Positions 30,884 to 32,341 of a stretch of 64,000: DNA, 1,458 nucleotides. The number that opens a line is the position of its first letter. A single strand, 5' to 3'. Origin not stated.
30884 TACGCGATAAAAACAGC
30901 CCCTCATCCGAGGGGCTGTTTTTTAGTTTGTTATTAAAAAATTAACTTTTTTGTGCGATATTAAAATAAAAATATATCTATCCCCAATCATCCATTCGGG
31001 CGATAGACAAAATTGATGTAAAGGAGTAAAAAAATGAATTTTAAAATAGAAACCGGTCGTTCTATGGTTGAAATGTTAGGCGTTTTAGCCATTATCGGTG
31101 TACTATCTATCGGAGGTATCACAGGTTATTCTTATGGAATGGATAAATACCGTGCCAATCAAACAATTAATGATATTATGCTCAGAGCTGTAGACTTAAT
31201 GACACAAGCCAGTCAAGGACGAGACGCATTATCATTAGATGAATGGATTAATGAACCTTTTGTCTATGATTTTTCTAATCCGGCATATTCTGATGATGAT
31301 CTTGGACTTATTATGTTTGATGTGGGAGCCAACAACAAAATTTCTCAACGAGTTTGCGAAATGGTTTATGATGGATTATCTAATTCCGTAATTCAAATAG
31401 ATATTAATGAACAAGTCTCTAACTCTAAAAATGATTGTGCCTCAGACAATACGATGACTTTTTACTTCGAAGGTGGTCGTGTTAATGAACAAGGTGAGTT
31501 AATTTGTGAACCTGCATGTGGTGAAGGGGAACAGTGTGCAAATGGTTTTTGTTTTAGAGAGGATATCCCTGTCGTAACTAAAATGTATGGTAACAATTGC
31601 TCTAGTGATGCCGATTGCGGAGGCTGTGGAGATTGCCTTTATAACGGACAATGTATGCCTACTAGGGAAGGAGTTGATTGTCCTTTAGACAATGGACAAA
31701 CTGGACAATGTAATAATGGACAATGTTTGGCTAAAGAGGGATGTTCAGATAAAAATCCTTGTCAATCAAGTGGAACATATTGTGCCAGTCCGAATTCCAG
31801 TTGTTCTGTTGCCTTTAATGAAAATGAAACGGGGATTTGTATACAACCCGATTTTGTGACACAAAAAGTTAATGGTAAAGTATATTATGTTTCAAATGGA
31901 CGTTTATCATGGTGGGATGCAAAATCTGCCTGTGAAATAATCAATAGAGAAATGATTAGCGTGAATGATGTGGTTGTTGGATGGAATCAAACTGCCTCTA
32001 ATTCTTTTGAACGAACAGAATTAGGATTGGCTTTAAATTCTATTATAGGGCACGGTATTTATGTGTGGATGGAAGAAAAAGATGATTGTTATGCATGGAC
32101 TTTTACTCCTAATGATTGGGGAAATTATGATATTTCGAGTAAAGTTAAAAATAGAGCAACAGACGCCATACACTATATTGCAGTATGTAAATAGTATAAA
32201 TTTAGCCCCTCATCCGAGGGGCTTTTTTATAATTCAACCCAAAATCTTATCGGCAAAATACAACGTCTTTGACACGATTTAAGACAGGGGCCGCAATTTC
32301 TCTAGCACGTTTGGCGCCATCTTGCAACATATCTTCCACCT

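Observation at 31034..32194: Pilin-like protein carrying EGF-like Cys-rich modules and a C-type-lectin-like domain: a lectin-tipped pilin?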

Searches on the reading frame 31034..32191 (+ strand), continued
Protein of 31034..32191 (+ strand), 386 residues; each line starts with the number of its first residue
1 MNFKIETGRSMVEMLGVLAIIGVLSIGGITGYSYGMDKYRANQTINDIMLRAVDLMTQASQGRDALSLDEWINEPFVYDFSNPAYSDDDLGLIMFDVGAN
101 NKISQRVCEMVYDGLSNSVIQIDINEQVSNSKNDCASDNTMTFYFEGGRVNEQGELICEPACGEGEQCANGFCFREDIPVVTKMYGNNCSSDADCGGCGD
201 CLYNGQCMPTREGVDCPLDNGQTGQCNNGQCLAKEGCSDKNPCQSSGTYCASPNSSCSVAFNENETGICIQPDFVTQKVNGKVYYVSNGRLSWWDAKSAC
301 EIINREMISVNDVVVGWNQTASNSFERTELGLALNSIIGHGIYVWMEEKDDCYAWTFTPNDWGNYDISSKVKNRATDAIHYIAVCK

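Call 34: find_homologous_proteins(query=L019:8549-9682:+, max_evalue=1e-10)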
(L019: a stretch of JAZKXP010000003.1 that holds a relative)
Query L019:8549-9682:+ (378 aa): 1018 proteins with E <= 1e-10 among 8000 candidates; the best 120 are listed.
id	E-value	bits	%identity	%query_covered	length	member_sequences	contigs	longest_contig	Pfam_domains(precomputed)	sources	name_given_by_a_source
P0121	4.1e-246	834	100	100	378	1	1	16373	PF00482.29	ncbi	-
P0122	5.4e-222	754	89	100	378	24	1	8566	PF00482.29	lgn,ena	-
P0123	1.1e-218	743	89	100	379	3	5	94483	PF00482.29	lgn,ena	-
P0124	1.1e-217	740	88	100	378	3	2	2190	PF00482.29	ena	-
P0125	1.4e-217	740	88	100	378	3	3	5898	PF00482.29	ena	-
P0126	3.3e-215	732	87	99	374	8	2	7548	PF00482.29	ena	-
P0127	4.1e-211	719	86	100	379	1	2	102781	PF00482.29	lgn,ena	-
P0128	2.5e-208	709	84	99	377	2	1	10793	PF00482.29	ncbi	ncbi:MAG: type II secretion system F family protein [Alphaproteobacteria bacterium]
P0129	6.8e-207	705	84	98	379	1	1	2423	PF00482.29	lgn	-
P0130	2.9e-201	686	81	98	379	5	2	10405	PF00482.29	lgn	-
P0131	3.7e-200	683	81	98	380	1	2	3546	PF00482.29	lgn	-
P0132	2.8e-199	680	82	96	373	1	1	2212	PF00482.29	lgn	-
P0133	5.0e-199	679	81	98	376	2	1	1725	PF00482.29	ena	-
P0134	6.5e-198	675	81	98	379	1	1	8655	PF00482.29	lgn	-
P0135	8.5e-198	675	80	98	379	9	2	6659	PF00482.29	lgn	-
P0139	9.1e-197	671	81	98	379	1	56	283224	PF00482.29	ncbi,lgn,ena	-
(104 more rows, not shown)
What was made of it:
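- The platform protein has more than 1000 homologs; the best 120 are 64-100% identical and those that carry names are nearly all from MAGs labelled Alphaproteobacteria (call 34).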

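Call 35: find_encoding_contigs(protein=P0139, flank=10000, max_places=2)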
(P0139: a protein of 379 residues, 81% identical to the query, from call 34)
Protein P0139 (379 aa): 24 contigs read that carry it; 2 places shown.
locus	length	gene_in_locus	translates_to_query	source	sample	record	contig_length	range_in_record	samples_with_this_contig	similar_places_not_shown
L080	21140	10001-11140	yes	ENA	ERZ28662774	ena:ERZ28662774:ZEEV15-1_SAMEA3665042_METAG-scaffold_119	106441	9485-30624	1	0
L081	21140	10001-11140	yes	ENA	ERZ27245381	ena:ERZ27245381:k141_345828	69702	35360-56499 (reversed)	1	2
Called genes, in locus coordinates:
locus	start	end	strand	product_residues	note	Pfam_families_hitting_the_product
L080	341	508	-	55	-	-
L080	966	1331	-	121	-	PF04956:TrbC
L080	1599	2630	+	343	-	-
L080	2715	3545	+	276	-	PF10671:TcpQ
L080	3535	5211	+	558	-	PF00263:Secretin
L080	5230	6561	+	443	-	PF06864:PAP_PilO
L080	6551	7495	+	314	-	-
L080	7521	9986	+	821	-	PF00437:T2SSE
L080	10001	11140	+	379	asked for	PF00482:T2SSF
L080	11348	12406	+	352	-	PF00069:Pkinase (faint), PF01633:Choline_kinase (weak), PF01636:APH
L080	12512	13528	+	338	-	PF00069:Pkinase (faint), PF01636:APH, PF07714:PK_Tyr_Ser-Thr, PF03109:ABC1 (faint), PF01633:Choline_kinase (weak)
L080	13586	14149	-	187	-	PF01300:Sua5_yciO_yrdC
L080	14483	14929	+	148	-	PF00583:Acetyltransf_1, PF13673:Acetyltransf_10, PF13508:Acetyltransf_7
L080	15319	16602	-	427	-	PF03952:Enolase_N, PF00113:Enolase_C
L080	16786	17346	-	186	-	PF13302:Acetyltransf_3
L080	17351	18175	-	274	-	PF00793:DAHP_synth_1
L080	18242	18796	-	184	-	PF03840:SecG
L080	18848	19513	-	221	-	-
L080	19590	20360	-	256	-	-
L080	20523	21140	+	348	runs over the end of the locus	-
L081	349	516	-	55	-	-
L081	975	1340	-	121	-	PF04956:TrbC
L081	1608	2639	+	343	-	-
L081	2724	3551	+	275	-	PF10671:TcpQ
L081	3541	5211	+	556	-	PF00263:Secretin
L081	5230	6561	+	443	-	PF06864:PAP_PilO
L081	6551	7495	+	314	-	-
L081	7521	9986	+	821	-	PF00437:T2SSE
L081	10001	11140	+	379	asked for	PF00482:T2SSF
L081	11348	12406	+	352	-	PF00069:Pkinase (faint), PF01633:Choline_kinase (weak), PF01636:APH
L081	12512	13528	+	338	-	PF00069:Pkinase (faint), PF01636:APH, PF07714:PK_Tyr_Ser-Thr, PF03109:ABC1 (faint), PF01633:Choline_kinase (weak)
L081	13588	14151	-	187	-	PF01300:Sua5_yciO_yrdC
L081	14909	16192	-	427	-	PF03952:Enolase_N, PF00113:Enolase_C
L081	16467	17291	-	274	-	PF00793:DAHP_synth_1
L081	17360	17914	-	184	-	PF03840:SecG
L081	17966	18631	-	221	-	-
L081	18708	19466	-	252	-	PF00121:TIM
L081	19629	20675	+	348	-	-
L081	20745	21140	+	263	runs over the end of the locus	PF01841:Transglut_core (weak)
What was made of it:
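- Closest known: IncI1 plasmid R64 thin pilus: PilS major pilin with PilV adhesins varied by the shufflon. Different: This operon is chromosomal, among housekeeping genes (call 35).
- The operon is chromosomal in L080 and L081 (call 35).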

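Call 51: find_encoding_contigs(protein=P0001, flank=3000, max_places=3)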
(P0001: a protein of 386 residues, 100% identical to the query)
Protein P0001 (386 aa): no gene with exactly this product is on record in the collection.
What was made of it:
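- Tried and rejected: Not on record (call 51).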

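Call 58: find_encoding_contigs(protein=P0002, flank=6000, max_places=2)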
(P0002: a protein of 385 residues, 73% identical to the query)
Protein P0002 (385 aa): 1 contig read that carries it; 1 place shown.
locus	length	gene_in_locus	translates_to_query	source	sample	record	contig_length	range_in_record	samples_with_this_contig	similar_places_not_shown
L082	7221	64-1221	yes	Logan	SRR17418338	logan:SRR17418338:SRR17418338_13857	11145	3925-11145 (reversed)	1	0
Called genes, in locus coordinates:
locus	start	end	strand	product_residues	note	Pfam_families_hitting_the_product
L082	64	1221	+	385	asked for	-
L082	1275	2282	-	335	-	PF00579:tRNA-synt_1b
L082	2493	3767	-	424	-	-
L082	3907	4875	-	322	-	-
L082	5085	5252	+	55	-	PF04277:OAD_gamma (weak)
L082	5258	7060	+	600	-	PF00682:HMGL-like, PF25919:BSH_CusB (faint), PF02436:PYC_OADA, PF00364:Biotin_lipoyl, PF25917:BSH_RND (weak), PF25997:BSH_YhbJ (faint)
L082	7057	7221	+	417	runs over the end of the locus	PF03977:OAD_beta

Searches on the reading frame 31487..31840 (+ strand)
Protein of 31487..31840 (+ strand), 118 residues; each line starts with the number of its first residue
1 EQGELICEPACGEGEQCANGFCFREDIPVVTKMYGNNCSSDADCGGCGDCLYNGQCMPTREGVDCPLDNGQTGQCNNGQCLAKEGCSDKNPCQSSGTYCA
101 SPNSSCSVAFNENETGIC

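Call 77: search_solved_structures(query=A3, max_evalue=10)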
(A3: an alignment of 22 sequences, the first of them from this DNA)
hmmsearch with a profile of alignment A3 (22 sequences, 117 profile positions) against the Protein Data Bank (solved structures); distinct sequences matched with E-value up to 10: 1.
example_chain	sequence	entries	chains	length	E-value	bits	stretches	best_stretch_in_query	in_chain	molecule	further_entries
7ne8_A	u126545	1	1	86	0.11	15.9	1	35-89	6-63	tick salivary protein BSAP1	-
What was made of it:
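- On EGF-like domain: The stalk profile against PDB sequences gives only tick BSAP1 at E 0.11 (call 77).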

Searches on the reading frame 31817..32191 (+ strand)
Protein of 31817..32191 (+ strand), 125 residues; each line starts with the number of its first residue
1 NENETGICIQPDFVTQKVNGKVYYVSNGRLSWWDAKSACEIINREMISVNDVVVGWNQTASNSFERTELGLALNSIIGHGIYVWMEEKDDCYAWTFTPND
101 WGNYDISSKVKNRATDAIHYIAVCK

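Call 41: search_solved_structures(query=A2, max_evalue=10, show_alignments=2)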
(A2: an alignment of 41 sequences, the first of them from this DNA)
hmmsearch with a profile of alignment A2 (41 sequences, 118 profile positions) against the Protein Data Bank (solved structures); distinct sequences matched with E-value up to 10: 69 (the best 60 are shown).
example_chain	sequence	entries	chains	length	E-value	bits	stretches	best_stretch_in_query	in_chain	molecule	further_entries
1sl5_A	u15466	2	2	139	0.0012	22.4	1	12-46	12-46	mDC-SIGN1B type I isoform | CD209 antigen, DCSIGN-CRD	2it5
1sl4_A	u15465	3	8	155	0.0015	22.1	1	12-46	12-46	mDC-SIGN1B type I isoform | CD209 antigen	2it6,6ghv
1k9i_A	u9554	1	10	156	0.0016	22.1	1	12-46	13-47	mDC-SIGN1B type I isoform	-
7nl7_A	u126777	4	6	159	0.0016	22.1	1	12-46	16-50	DC-SIGN, CRD domain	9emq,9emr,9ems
7nl6_A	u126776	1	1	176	0.0017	22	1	12-46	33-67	DC-SIGN, CRD domain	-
2b6b_D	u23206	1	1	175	0.002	21.8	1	12-46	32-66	CD209 antigen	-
9mve_K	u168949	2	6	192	0.002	21.7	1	13-46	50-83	DC-SIGN CRD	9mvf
2xr5_A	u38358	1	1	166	0.0029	21.3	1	14-46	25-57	CD209 ANTIGEN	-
2xr6_A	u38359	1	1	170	0.0031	21.1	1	14-46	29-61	CD209 ANTIGEN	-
7jpu_A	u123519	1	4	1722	0.0055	20.3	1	15-62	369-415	Lymphocyte antigen 75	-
7jpt_A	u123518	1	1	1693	0.0072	20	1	15-62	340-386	Lymphocyte antigen 75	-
1sl6_A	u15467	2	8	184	0.016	18.8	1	14-45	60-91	C-type lectin DC-SIGNR | CD209 antigen-like protein 1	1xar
1xph_A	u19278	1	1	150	0.021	18.5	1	14-46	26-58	CD209 antigen-like protein 1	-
1k9j_A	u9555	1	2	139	0.022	18.4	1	14-46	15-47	mDC-SIGN2 TYPE I ISOFORM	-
8rcy_A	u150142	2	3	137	0.025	18.2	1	14-46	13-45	C-type lectin domain family 4 member M | Isoform 1 of C-type lectin domain family 4 member M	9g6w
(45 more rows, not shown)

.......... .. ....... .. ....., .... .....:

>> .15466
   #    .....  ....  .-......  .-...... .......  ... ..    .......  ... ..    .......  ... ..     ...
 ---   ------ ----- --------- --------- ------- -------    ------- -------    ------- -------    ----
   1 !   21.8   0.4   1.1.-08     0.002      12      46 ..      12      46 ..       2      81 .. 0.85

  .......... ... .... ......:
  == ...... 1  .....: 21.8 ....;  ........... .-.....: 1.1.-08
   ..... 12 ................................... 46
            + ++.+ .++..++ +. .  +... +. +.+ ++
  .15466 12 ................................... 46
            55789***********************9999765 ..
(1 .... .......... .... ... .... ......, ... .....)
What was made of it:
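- On CTLD superfamily (C-type lectin-like fold): The profile search gives DC-SIGN CRD at E 0.0012 (call 41).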

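Call 59: search_protein_representatives(protein=window:31817-32191:+)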
Query: 125 residues. Proteins with E-value up to 0.001 (for the whole library): 62; up to 1e-10: 8; up to 1e-30: 1. The best 62 are listed.
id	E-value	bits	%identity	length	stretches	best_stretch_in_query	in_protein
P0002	6.2e-51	188.3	69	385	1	2-125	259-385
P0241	3.0e-30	121.4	37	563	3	21-97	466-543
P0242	2.5e-16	76.3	43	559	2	2-80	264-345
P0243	5.0e-13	65.7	37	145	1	3-95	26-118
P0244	1.0e-12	64.7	42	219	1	2-95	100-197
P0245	2.7e-12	63.3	42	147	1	16-100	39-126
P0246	3.6e-12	62.9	42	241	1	3-90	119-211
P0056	8.4e-12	61.7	40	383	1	3-95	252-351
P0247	1.6e-10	57.6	25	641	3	18-106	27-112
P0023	2.4e-10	57.0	33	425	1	3-96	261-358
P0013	7.2e-10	55.5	32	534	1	2-97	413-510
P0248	1.2e-09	54.7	36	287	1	5-106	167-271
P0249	1.5e-09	54.4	38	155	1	20-95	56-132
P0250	2.8e-09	53.6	35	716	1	5-95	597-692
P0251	6.3e-09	52.4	34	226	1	21-124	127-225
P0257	4.8e-08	49.6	30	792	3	11-102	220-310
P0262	9.6e-07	45.3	33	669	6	24-60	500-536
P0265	1.2e-06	45.0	23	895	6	17-89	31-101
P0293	6.8e-04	36.1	25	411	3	18-103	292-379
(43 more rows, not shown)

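Call 61: search_protein_families(library=pfam, proteins=[P0247, P0265, P0262, P0293, P0257], max_evalue=0.001)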
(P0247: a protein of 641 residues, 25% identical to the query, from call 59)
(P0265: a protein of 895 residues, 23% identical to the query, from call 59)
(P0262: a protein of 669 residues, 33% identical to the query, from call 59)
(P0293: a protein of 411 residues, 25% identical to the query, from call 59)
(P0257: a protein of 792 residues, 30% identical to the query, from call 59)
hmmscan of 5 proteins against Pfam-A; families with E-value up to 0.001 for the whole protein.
P0247 (641 aa): 1 family
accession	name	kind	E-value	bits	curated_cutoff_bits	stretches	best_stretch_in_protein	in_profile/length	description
PF00059.27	Lectin_C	-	2.3e-63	212.1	22.6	3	38-147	2-106/107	Lectin C-type domain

P0265 (895 aa): 3 families
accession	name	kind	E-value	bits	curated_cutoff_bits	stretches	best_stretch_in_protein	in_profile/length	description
PF00059.27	Lectin_C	-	1e-92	306.4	22.6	6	760-864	4-106/107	Lectin C-type domain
PF18363.6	PI_PP_I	-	0.00041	20.9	28.5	0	184-211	35-62/94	Phosphoinositide phosphatase insertion domain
PF11161.13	DUF2944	-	0.00058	20.2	32.2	0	24-42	19-36/185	Protein of unknown function (DUF2946)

P0262 (669 aa): 6 families
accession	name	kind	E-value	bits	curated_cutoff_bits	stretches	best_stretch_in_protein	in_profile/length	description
PF05345.18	He_PIG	-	3.7e-18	66.2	24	1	94-177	6-96/96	Putative Ig domain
PF08140.16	Cuticle_1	-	1.8e-07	31.5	27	0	219-231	23-35/40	Crustacean cuticle protein repeat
PF16184.11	Cadherin_3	-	8.1e-07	29.4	25.5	0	475-504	23-53/106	Cadherin-like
PF02983.19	Pro_Al_protease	-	1.2e-06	28.9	23.4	0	152-173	31-52/59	Alpha-lytic protease prodomain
PF01819.22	Levi_coat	-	4.3e-06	27.2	25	0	217-275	17-73/132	Levivirus coat protein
PF16362.10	YaiA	-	2.9e-05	24.6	30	0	206-229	3-26/63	YaiA protein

P0293 (411 aa): 3 families
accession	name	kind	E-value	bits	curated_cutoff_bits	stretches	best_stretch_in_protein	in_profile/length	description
PF00059.27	Lectin_C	-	5.9e-51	172.1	22.6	3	181-283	2-106/107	Lectin C-type domain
PF05966.18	Chordopox_A33R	-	9.4e-13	48.3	22.5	1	147-212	86-151/186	Chordopoxvirus A33R protein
PF00193.23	Xlink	-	8.9e-05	23.1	27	0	56-79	11-34/92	Extracellular link domain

P0257 (792 aa): 0 families
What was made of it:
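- On CTLD superfamily (C-type lectin-like fold): Each carries 3-6 Lectin_C domains (calls 59, 61).
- Sequence links are E 0.001 to DC-SIGN (call 41) and E 1.6e-10 to a protein with three Lectin_C domains (calls 59, 61).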

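Call 69: predict_structure(alignment_id=A2)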
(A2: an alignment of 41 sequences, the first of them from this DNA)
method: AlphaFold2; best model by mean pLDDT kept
length: 121 residues; sequences in the alignment: 41
mean_pLDDT: 88.4   pTM: 0.83
mean pLDDT of the five models: 88.4, 87.3, 87.1, 85.6, 83.5
residues with pLDDT >= 90: 80; 70-90: 29; 50-70: 11; < 50: 1
segments of 3 or more residues with pLDDT < 50: none
pLDDT, mean of each block of 10 residues (from residue 1): 71 97 90 95 96 85 94 91 93 87 83 80 97
secondary structure, 60 per line:
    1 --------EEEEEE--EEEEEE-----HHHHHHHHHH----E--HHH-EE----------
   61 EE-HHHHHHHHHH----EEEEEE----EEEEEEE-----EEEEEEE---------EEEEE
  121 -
elements in order: E9-14 E17-22 H28-37 H64-73 E78-83 E88-94 E100-106 E116-120
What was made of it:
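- On CTLD superfamily (C-type lectin-like fold): DSSP order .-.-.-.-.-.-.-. (call 69).
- On C-type lectin proper (calcium-dependent carbohydrate-recognition domain): The domain-only model shows the same (call 69).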

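Call 71: fold_search(model_id=the predicted structure, library=pdb)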
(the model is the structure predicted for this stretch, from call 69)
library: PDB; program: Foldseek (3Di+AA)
matches with E <= 10: 564; with E <= 0.001: 0
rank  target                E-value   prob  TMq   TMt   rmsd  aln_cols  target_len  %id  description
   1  3g8l_C                3.3e-02  0.94  0.47  0.38   7.3       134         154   14  Crystal structure of murine natural killer cell receptor, Ly49L4 (released 2009-11-17)
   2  4gk1_C                7.5e-02  0.72  0.42  0.38  12.2       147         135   12  Crystal structure of CD23 lectin domain mutant D270A (released 2013-06-26)
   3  6jli                  8.4e-02  0.91  0.47  0.48   5.7       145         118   12  Crystal structure of CTLD7 domain of human PLA2R (released 2019-07-17)
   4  3wbr_G                1.1e-01  0.96  0.55  0.52   6.9       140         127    6  Crystal structure of carbohydrate recognition domain of Blood Dendritic Cell Antigen-2 (BDCA2) lectin (crystal form-3) (released 2013-12-25)
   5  1qo3_C                1.1e-01  0.72  0.44  0.42   9.5       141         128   12  Complex between NK cell receptor Ly49A and its MHC class I ligand H-2Dd (released 2000-01-02)
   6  3wbr_A                1.2e-01  0.98  0.58  0.55   3.9       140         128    7  Crystal structure of carbohydrate recognition domain of Blood Dendritic Cell Antigen-2 (BDCA2) lectin (crystal form-3) (released 2013-12-25)
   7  8umo_J                1.3e-01  0.90  0.50  0.52   6.5       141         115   11  Murine CD94-NKG2A receptor in complex with Qa-1b presenting AMAPRTLLL (released 2024-01-17)
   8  6py1                  1.3e-01  0.54  0.41  0.39  10.4       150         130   15  Crystal Structure of the Carbohydrate Recognition Domain of the Human Macrophage Galactose C-Type Lectin Bound to GalNAc (released 2020-07-29)
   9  6w12                  1.5e-01  0.54  0.39  0.37  10.1       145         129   15  Crystal Structure of the Carbohydrate Recognition Domain of the Human Macrophage Galactose C-Type Lectin Bound to the Tu (released 2021-03-10)
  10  8os2                  1.6e-01  0.87  0.47  0.46   4.9       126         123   14  Structure of the human LYVE-1 (lymphatic vessel endothelial receptor-1) hyaluronan binding domain in an unliganded state (released 2024-07-31)
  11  4ki1_F                1.6e-01  0.85  0.48  0.45   5.7       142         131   10  Primitive triclinic crystal form of the human IgE-Fc(epsilon)3-4 bound to its B cell receptor derCD23 (released 2014-03-05)
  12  3wbq_B                1.7e-01  0.97  0.58  0.57   3.8       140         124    7  Crystal structure of carbohydrate recognition domain of Blood Dendritic Cell Antigen-2 (BDCA2) lectin (crystal form-2) (released 2013-12-25)
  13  8qmd_D                1.7e-01  0.93  0.54  0.53   4.0       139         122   13  Human NK cell receptor NKp80, extracellular domain (released 2025-04-02)
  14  4ki1_E                1.7e-01  0.84  0.48  0.44   5.7       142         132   10  Primitive triclinic crystal form of the human IgE-Fc(epsilon)3-4 bound to its B cell receptor derCD23 (released 2014-03-05)
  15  8ts0_A                1.7e-01  0.63  0.43  0.40   6.0       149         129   16  Crystal Structure of human ASGR1 CRD (Carbohydrate Recognition Domain) bound to 8M24 Fab (released 2024-06-19)
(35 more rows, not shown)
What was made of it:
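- On CTLD superfamily (C-type lectin-like fold): All 50 top Foldseek hits are CTLD or Link modules (call 71).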
